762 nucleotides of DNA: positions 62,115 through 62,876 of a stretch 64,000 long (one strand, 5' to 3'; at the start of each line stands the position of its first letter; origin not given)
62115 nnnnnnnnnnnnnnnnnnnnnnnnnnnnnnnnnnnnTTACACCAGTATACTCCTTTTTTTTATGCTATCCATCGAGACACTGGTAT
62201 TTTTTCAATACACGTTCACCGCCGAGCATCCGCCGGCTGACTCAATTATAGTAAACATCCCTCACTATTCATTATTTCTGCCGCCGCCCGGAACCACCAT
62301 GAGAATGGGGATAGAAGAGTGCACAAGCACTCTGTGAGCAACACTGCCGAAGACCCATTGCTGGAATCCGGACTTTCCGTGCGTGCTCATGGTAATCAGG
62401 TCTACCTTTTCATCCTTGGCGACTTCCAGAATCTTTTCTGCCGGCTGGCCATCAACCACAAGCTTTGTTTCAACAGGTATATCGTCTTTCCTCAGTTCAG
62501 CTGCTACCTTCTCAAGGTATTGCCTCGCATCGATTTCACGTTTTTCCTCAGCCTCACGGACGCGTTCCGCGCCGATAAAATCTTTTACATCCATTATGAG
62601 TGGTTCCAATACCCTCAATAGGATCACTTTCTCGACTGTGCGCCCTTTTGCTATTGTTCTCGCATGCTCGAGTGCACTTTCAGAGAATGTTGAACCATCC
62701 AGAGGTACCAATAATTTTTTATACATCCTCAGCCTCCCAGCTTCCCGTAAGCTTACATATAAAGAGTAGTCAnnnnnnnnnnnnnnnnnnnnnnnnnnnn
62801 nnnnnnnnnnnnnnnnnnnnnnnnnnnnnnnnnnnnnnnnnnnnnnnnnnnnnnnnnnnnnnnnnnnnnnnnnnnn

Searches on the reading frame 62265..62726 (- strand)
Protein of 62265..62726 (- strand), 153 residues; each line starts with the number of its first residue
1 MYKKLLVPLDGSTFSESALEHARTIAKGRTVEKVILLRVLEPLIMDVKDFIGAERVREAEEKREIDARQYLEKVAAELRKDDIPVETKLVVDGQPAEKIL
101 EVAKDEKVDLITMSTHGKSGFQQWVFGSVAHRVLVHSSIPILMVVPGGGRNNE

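Call 11: find_encoding_contigs(protein=window:62265-62726:-, flank=10000, max_places=10)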
Protein window:62265-62726:- (153 aa): 5 contigs read that carry it; 5 places shown.
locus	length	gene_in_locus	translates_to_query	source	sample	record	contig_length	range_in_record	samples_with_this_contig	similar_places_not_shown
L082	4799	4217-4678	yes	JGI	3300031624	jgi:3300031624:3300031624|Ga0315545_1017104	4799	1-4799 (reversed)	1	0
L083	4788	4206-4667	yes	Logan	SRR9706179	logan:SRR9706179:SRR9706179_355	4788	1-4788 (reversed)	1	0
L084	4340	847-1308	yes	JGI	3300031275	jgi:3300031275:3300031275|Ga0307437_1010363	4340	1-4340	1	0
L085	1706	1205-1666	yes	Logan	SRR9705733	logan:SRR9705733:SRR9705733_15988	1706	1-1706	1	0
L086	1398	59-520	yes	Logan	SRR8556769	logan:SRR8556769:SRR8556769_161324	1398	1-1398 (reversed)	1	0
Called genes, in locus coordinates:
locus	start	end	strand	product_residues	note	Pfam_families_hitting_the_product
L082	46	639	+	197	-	PF00149:Metallophos, PF12850:Metallophos_2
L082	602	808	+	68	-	-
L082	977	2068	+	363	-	PF03480:DctP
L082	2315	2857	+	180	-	PF04290:DctQ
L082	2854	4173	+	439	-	PF06808:DctM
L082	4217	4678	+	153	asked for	PF00582:Usp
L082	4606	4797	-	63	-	?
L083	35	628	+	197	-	PF00149:Metallophos, PF12850:Metallophos_2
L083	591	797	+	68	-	-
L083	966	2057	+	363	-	PF03480:DctP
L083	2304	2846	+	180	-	PF04290:DctQ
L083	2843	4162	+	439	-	PF06808:DctM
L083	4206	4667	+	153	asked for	PF00582:Usp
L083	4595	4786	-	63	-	?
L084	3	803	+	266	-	?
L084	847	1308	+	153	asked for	PF00582:Usp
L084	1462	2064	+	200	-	PF04191:PEMT (weak)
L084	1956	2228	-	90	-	-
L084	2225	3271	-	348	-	PF12769:PNTB_4TM, PF02233:PNTB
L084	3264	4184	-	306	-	PF05222:AlaDh_PNT_N, PF01262:AlaDh_PNT_C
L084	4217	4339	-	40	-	?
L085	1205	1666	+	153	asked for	PF00582:Usp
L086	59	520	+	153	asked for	PF00582:Usp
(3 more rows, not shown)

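Call 17: find_homologous_proteins(query=L084:2225-3271:-, max_evalue=1e-20)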
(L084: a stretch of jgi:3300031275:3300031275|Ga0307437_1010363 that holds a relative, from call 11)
Query L084:2225-3271:- (348 aa): 8000 proteins with E <= 1e-20 among 8000 candidates; the best 120 are listed.
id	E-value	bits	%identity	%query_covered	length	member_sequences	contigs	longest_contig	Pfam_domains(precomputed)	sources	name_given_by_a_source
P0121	1.8e-171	588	99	78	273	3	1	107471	PF02233.23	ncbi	-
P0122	1.0e-148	513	72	90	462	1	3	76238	PF02233.23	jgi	jgi:NAD(P) transhydrogenase subunit beta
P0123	3.2e-146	505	71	90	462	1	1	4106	PF02233.23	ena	-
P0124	2.6e-143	495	69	90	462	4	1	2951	PF02233.23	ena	-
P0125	1.7e-133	463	53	90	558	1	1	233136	PF02233.23,PF12769.13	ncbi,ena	-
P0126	1.4e-115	404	59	90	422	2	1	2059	PF02233.23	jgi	jgi:NAD(P) transhydrogenase subunit beta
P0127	1.8e-115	404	57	90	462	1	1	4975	PF02233.23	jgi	jgi:NAD(P) transhydrogenase subunit beta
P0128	1.1e-114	401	63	78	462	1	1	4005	PF02233.23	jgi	jgi:NAD(P) transhydrogenase subunit beta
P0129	2.3e-113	397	61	78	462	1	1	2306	PF02233.23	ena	-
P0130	2.3e-113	397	62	78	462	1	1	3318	PF02233.23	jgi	jgi:NAD(P) transhydrogenase subunit beta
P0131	3.8e-113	396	57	90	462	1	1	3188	PF02233.23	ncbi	-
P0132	4.6e-113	396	57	90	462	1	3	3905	PF02233.23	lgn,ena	-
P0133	1.6e-112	394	57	90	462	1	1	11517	PF02233.23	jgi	jgi:NAD(P) transhydrogenase subunit beta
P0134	1.7e-112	394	61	80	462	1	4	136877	PF02233.23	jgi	jgi:NAD(P) transhydrogenase subunit beta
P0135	1.7e-112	394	61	78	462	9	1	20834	PF02233.23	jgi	jgi:NAD(P) transhydrogenase subunit beta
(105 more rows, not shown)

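Call 18: find_encoding_contigs(protein=P0121, flank=10000, max_places=10)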
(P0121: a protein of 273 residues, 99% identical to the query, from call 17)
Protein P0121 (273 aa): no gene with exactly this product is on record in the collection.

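Call 19: find_encoding_contigs(protein=P0122, flank=10000, max_places=6)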
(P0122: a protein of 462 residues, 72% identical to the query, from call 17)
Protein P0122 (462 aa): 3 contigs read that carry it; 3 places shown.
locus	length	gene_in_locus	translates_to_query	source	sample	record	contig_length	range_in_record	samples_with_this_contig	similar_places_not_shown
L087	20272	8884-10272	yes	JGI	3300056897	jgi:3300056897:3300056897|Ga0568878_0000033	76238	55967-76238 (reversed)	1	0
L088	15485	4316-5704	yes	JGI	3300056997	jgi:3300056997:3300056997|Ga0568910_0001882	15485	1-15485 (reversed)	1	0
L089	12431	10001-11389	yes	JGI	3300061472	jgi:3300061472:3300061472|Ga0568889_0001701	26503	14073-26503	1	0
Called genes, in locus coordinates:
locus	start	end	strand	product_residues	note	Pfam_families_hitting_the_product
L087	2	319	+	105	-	PF08352:oligo_HPY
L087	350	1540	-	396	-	PF00083:Sugar_tr (faint), PF07690:MFS_1, PF06779:MFS_4, PF07690:MFS_1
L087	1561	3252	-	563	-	PF00528:BPD_transp_1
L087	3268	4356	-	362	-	PF00005:ABC_tran, PF13304:AAA_21 (faint), PF08402:TOBE_2 (weak)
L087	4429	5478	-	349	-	PF01547:SBP_bac_1, PF13416:SBP_bac_8, PF13531:SBP_bac_11, PF13343:SBP_bac_6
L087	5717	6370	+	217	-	PF01865:PhoU_div, PF01895:PhoU (faint)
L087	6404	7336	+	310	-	PF01384:PHO4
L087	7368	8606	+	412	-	PF05222:AlaDh_PNT_N, PF01262:AlaDh_PNT_C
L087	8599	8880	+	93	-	PF12769:PNTB_4TM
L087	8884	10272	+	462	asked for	PF02233:PNTB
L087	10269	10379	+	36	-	-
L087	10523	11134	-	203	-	PF04191:PEMT (weak)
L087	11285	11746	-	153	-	PF00582:Usp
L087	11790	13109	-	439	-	PF06808:DctM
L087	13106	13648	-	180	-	PF04290:DctQ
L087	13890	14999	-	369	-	PF03480:DctP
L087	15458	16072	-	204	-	PF00149:Metallophos, PF12850:Metallophos_2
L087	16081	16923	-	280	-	-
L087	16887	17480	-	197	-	-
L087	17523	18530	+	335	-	PF08240:ADH_N, PF00107:ADH_zinc_N (faint)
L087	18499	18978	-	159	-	PF00300:His_Phos_1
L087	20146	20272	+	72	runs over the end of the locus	PF15919:HicB_lk_antitox (weak)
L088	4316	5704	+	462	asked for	PF02233:PNTB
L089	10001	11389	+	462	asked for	PF02233:PNTB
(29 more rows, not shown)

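Call 21: find_encoding_contigs(protein=P0124, flank=10000, max_places=6)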
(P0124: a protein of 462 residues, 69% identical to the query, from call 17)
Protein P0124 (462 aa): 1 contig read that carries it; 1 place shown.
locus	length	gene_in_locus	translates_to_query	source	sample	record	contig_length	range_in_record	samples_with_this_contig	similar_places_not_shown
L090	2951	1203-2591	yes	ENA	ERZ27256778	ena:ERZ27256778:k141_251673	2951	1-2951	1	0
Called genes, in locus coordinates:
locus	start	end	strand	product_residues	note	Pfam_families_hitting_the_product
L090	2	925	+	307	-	?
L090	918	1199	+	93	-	PF12769:PNTB_4TM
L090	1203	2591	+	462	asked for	PF02233:PNTB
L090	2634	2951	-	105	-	?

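Call 42: search_protein_families(library=pfam, proteins=[L087:10269-10379:+, L084:2225-3271:-, L087:8884-10272:+], max_evalue=1)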
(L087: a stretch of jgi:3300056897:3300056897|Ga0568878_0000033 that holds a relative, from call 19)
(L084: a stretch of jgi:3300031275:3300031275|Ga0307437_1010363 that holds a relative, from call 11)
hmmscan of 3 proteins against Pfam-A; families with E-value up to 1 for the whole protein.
L087:10269-10379:+ (36 aa): 0 families

L084:2225-3271:- (348 aa): 3 families
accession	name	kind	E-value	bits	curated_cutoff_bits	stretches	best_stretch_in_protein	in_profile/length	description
PF02233.22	PNTB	-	5e-103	345.9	31.7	3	152-343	263-455/456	NAD(P) transhydrogenase beta subunit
PF12769.12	PNTB_4TM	-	2.4e-24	86.1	26.2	1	8-81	2-75/85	4TM region of pyridine nucleotide transhydrogenase, mitoch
PF00205.28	TPP_enzyme_M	-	0.0021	18.2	30.4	1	180-215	2-37/137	Thiamine pyrophosphate enzyme, central domain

L087:8884-10272:+ (462 aa): 2 families
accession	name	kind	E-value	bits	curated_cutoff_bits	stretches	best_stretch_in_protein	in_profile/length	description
PF02233.22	PNTB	-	8.3e-176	585.9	31.7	1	7-457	2-455/456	NAD(P) transhydrogenase beta subunit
PF00205.28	TPP_enzyme_M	-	0.0072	16.5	30.4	1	294-328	2-36/137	Thiamine pyrophosphate enzyme, central domain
